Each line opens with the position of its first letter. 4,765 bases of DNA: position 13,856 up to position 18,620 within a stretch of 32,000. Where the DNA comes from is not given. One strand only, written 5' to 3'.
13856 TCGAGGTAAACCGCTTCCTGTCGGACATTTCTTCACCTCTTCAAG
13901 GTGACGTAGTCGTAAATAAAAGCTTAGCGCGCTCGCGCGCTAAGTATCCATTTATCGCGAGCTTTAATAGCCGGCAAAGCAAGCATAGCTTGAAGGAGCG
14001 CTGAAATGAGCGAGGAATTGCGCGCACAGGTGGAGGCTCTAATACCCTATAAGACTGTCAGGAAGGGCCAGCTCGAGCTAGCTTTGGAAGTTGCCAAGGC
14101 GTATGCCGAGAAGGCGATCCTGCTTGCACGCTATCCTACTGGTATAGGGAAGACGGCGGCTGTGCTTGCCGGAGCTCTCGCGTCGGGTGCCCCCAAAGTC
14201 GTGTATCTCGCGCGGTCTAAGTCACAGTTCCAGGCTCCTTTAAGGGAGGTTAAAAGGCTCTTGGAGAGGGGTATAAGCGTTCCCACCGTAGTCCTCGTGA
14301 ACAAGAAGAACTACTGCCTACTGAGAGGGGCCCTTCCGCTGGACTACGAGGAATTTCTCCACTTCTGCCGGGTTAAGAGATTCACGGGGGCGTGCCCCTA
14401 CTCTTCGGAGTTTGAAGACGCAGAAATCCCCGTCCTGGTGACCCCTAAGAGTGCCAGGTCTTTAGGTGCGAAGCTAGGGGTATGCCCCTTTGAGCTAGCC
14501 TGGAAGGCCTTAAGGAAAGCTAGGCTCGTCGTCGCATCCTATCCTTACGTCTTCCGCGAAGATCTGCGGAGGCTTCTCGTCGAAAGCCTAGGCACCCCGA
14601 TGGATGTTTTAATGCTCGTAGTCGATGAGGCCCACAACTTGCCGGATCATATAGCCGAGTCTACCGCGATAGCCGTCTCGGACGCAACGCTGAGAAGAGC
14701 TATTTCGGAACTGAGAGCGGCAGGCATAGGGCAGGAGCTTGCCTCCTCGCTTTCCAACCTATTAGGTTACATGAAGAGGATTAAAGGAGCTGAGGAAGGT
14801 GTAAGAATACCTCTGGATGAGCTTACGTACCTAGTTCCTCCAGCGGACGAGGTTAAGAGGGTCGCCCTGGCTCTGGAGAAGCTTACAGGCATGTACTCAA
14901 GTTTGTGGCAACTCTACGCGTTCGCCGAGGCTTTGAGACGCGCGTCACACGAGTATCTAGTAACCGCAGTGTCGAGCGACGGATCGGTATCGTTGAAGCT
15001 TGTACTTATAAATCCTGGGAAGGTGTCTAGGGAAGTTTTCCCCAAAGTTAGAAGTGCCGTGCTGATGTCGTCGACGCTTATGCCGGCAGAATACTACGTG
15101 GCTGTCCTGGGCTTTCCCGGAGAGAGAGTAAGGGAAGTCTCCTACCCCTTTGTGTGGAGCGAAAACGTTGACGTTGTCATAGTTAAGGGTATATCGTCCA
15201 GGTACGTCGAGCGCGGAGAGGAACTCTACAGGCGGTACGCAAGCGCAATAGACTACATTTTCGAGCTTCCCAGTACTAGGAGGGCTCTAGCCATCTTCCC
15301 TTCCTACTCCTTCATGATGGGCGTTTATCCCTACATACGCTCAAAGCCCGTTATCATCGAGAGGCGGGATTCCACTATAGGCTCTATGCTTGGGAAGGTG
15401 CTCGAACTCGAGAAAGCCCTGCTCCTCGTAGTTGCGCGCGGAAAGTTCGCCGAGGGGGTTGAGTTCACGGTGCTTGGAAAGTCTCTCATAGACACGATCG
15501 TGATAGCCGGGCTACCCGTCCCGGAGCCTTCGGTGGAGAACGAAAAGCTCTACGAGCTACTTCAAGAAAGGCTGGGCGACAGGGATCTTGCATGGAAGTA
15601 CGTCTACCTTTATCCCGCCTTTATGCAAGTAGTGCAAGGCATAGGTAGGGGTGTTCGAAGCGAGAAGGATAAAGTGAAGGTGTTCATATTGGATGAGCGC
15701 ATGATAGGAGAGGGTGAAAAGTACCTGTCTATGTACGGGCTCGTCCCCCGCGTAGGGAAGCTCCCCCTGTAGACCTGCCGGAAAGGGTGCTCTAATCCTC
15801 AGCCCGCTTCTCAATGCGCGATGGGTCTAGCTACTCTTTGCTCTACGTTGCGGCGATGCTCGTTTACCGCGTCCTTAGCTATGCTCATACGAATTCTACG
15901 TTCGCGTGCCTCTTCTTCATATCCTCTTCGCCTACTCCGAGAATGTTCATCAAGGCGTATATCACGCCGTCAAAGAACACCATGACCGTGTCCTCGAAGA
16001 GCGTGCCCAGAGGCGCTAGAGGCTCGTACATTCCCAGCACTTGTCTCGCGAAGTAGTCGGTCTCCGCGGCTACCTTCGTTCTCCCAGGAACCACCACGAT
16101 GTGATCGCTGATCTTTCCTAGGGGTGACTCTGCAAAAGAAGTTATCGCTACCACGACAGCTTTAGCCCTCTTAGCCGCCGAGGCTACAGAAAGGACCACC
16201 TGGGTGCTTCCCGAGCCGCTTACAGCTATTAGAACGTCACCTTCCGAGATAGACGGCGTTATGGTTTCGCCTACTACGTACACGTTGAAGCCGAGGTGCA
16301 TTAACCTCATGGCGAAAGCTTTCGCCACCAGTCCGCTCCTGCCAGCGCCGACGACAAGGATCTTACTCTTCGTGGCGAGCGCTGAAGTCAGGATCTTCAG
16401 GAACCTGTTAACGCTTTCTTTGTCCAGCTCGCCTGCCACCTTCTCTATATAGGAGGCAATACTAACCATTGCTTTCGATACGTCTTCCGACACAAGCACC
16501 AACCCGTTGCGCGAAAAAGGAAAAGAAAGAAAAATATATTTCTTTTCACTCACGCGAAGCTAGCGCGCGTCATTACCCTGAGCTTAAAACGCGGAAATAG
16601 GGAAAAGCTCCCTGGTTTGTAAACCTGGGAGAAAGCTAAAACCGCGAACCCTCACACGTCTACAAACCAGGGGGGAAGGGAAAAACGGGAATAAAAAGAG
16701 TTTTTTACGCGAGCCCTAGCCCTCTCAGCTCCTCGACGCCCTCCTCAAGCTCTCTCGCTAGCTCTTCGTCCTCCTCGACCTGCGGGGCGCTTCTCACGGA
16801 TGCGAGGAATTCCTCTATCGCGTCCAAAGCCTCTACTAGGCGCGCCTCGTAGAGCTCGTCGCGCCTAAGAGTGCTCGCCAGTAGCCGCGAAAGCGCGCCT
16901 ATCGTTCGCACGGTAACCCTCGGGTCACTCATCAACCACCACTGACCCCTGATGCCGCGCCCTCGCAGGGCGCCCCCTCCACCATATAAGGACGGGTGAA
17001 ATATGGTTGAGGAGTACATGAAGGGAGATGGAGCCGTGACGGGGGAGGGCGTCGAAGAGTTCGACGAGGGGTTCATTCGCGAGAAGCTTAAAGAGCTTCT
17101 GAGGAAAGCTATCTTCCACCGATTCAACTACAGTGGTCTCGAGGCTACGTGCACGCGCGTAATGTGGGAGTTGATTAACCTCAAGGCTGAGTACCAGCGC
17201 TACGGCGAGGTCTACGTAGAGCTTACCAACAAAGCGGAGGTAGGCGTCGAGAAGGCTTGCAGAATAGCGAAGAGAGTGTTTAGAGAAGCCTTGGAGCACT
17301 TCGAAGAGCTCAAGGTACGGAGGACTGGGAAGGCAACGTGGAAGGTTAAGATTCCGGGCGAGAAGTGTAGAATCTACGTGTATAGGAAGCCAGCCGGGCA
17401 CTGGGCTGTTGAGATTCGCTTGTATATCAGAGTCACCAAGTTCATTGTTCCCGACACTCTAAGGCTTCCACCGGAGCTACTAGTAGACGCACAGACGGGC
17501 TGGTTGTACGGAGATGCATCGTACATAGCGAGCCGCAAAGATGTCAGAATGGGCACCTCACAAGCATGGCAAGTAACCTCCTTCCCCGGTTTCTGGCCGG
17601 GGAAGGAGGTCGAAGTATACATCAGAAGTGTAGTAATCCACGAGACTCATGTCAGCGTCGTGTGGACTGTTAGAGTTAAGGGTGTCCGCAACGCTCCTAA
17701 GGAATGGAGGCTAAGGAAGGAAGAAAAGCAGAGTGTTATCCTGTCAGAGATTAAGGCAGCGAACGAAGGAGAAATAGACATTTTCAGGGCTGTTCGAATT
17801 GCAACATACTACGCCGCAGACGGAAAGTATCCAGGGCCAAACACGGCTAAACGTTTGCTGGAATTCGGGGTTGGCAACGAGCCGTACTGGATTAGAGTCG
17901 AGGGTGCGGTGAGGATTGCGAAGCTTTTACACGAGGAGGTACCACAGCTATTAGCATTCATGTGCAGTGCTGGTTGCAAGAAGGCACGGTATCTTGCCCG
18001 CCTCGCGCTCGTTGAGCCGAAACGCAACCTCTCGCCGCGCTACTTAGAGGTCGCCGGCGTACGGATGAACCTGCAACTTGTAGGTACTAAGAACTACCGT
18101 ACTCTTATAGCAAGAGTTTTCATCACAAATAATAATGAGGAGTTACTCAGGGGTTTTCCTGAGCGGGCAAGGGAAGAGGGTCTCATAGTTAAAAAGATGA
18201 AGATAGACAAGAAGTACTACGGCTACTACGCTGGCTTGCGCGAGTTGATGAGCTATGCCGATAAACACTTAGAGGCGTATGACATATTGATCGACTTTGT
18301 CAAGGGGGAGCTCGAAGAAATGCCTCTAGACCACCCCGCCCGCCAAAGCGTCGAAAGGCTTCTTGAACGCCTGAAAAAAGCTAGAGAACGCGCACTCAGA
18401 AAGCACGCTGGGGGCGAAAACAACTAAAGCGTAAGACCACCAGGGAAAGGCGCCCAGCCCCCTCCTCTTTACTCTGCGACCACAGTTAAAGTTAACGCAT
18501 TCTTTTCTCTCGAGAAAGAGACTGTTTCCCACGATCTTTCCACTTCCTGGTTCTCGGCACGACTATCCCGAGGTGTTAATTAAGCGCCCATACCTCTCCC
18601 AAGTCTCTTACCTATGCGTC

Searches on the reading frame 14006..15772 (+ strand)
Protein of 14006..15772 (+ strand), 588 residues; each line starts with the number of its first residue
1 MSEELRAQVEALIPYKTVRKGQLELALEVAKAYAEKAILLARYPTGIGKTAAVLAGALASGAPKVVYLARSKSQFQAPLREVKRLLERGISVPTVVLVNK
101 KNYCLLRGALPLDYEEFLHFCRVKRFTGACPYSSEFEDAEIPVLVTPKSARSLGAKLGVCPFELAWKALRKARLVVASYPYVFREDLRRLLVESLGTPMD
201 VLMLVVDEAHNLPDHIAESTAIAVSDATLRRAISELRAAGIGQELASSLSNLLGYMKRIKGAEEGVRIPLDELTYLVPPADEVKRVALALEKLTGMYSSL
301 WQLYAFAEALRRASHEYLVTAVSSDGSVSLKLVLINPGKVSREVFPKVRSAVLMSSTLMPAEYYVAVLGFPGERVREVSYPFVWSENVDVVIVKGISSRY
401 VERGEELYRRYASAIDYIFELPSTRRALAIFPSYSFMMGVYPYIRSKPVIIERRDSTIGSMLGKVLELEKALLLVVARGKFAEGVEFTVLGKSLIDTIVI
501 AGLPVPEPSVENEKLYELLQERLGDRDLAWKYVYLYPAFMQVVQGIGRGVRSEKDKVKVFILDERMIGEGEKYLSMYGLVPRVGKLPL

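Call 96: search_protein_families(library=pfam, proteins=[window:14006-15772:+], max_evalue=0.001)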
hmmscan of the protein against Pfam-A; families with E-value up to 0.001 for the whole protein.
window:14006-15772:+ (588 aa): 4 families
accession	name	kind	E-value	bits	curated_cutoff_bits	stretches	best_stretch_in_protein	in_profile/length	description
PF13307.12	Helicase_C_2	-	4.2e-23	82.7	25.3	1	425-568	10-156/170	Helicase C-terminal domain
PF06733.21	DEAD_2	-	2.4e-15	57.1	21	1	67-228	1-171/172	DEAD_2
PF06777.17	HBB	-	9.9e-08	32.3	30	1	306-400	97-188/190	Helical and beta-bridge domain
PF00270.35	DEAD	-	6.3e-06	26.5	26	0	33-92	11-74/167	DEAD/DEAH box helicase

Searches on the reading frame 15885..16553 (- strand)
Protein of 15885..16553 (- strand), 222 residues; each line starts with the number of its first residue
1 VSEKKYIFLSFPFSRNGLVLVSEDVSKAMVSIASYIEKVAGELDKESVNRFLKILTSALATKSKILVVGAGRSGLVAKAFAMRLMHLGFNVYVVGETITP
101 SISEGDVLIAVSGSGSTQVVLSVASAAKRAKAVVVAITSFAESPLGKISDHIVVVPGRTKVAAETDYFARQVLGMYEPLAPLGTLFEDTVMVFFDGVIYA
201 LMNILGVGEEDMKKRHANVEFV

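Call 96: search_protein_families(library=pfam, proteins=[window:15885-16553:-], max_evalue=0.001)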
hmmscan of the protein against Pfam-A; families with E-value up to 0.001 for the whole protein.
window:15885-16553:- (222 aa): 2 families
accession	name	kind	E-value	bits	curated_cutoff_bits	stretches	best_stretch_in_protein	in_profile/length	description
PF01380.27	SIS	-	3.4e-18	66.1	25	1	59-161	2-110/131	SIS domain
PF13580.11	SIS_2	-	7.6e-11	42.6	27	1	97-139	94-138/138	SIS domain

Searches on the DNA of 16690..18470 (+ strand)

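Call 33: search_dna_similar(query=window:16690-18470:+, collection=plasmids, mode=distant, max_rows=10)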
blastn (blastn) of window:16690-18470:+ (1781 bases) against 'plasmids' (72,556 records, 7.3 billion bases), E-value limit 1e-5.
No match.

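Call 108: search_rna_families(sources=[L194, L197, L198, L200, L204, L206, L207, L209, L212, L213, L214, L216, L217, L218, L220, L221, L222, L223, L224, L225], threshold=gathering)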
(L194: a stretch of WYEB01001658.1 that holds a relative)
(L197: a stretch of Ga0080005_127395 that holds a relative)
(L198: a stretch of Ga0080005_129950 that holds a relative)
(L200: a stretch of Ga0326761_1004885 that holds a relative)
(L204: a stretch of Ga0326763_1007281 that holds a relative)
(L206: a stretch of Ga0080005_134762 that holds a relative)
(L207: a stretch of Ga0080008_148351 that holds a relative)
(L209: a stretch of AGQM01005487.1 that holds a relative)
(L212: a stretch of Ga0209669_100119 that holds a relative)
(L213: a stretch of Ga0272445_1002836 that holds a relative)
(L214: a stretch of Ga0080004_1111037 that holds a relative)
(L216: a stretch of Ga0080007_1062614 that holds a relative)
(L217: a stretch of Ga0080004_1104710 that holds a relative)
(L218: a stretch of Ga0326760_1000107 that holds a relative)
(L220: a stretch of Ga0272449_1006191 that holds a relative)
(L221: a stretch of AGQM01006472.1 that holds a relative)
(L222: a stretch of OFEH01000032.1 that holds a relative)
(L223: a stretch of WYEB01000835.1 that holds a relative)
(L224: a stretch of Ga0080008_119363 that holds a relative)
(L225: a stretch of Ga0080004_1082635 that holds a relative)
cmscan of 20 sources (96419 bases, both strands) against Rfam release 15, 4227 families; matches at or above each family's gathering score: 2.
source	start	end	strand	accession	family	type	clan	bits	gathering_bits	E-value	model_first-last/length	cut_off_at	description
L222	2209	2298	-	RF00005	tRNA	Gene; tRNA;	CL00001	49.4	29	2.2e-07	1-71/71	no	tRNA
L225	1763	1855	-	RF00005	tRNA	Gene; tRNA;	CL00001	49.4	29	2.2e-07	1-71/71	no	tRNA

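Call 109: search_rna_families(sources=[L229, L232, L235, L241, L242, L245, L246, L248, L249, L250, L253, L257, L258, L259, L262, L264, L265, L263, L186, L190], threshold=gathering)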
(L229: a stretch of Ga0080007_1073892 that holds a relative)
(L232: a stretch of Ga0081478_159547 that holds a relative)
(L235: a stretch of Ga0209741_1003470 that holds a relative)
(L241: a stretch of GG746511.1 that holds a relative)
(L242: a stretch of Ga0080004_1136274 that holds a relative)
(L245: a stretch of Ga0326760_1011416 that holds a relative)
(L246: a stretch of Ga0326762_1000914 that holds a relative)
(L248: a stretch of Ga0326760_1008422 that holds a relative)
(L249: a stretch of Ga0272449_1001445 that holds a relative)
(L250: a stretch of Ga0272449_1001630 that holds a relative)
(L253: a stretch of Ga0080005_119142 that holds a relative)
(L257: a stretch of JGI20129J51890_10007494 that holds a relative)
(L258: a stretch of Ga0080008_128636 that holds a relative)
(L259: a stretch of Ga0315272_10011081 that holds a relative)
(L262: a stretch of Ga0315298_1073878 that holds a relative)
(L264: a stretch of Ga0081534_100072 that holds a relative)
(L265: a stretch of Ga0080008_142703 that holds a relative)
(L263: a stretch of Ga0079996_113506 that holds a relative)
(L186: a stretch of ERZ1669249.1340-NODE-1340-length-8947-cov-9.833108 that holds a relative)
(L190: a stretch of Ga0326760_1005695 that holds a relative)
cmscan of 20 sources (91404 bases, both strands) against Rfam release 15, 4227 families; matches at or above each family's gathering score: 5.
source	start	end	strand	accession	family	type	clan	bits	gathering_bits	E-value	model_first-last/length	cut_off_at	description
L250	3590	3663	-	RF00005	tRNA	Gene; tRNA;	CL00001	67.5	29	2.1e-12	1-71/71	no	tRNA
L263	3826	3899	-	RF00005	tRNA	Gene; tRNA;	CL00001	67.5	29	2.1e-12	1-71/71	no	tRNA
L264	4098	4206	-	RF00005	tRNA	Gene; tRNA;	CL00001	48.9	29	2.9e-07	1-71/71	no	tRNA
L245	2161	2250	-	RF00005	tRNA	Gene; tRNA;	CL00001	47.5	29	6.9e-07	1-71/71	no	tRNA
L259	2209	2297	-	RF00005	tRNA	Gene; tRNA;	CL00001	46.1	29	1.7e-06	1-71/71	no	tRNA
